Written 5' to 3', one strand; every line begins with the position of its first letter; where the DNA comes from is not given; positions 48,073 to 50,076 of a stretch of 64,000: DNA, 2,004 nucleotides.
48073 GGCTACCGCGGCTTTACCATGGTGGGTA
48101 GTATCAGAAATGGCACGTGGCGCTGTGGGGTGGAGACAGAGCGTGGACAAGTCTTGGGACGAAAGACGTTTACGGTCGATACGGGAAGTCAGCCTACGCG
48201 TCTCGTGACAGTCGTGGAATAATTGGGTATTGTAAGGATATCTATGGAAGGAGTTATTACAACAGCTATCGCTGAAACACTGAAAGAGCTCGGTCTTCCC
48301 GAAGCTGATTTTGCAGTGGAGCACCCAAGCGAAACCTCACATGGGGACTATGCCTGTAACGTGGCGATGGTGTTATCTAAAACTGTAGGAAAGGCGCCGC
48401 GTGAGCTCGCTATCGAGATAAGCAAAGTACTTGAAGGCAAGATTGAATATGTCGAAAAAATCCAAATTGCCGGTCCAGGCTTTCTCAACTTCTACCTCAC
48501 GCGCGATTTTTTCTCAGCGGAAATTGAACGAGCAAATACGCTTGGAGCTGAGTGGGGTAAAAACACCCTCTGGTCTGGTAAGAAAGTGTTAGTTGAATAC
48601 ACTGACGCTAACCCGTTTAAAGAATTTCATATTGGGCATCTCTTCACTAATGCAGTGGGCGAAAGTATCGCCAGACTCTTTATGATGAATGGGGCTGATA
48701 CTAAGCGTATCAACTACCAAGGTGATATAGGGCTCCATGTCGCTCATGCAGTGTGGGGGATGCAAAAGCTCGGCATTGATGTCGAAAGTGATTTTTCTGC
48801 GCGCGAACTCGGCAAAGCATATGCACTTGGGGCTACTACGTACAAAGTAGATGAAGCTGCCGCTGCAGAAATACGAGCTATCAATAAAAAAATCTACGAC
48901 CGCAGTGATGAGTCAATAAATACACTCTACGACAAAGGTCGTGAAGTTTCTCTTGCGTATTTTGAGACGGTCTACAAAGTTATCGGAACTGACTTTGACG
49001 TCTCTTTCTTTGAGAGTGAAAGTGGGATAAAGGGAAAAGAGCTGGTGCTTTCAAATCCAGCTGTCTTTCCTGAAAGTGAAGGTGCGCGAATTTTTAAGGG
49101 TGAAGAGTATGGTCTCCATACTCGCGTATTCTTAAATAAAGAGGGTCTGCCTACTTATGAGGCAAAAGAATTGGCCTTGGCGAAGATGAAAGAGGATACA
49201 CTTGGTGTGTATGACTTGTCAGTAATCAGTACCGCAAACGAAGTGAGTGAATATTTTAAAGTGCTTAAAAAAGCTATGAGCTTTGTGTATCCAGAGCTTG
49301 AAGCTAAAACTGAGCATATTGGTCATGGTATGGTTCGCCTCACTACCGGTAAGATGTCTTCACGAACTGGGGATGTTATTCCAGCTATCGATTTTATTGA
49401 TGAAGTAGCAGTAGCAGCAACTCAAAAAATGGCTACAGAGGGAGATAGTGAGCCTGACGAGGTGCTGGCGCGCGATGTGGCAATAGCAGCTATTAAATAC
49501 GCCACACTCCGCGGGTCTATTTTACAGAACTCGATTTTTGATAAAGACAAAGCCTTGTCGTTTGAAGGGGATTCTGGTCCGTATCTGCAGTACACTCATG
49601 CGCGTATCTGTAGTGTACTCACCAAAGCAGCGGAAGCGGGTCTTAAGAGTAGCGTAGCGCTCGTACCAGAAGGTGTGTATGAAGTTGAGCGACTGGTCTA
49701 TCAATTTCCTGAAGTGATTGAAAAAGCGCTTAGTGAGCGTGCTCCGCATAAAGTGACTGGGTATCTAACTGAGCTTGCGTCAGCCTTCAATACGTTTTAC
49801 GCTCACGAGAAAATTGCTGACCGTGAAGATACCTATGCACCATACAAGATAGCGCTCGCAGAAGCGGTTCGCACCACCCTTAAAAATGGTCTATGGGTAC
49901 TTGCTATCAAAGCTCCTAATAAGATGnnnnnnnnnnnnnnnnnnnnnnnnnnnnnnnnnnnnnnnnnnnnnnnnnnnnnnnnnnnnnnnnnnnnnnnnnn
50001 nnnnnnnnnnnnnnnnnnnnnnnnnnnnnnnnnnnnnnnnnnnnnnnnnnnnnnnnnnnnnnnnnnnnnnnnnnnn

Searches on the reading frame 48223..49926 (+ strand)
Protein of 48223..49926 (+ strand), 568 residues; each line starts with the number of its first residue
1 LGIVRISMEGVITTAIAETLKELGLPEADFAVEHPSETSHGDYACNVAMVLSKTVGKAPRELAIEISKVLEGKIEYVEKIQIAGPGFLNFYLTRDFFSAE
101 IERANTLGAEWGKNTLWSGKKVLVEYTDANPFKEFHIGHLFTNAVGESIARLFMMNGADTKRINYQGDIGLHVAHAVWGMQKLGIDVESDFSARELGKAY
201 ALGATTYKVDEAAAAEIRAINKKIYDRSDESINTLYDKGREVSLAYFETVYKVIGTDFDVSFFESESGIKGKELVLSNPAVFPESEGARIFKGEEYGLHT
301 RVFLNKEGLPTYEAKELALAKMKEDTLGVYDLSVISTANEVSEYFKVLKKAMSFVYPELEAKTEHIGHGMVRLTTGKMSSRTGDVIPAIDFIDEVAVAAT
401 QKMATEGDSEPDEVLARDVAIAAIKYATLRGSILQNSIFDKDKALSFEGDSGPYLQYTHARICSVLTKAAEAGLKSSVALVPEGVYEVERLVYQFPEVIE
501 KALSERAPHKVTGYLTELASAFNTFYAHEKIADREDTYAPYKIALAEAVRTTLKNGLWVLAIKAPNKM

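Call 67: search_protein_families(library=pfam, proteins=[window:48223-49926:+], max_evalue=0.00001)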
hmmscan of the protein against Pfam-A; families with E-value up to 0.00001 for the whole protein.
window:48223-49926:+ (568 aa): 3 families
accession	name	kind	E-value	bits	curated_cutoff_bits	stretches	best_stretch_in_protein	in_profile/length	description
PF05746.21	DALR_1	-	3.2e-28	98.6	22.3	1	455-568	1-117/117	DALR anticodon binding domain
PF00750.26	tRNA-synt_1d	-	6.8e-27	94.8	23.3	1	118-440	18-348/349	tRNA synthetases class I (R), catalytic domain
PF03485.21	Arg_tRNA_synt_N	-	3.1e-23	82.6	21.5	1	12-92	3-85/85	Arginyl tRNA synthetase N terminal domain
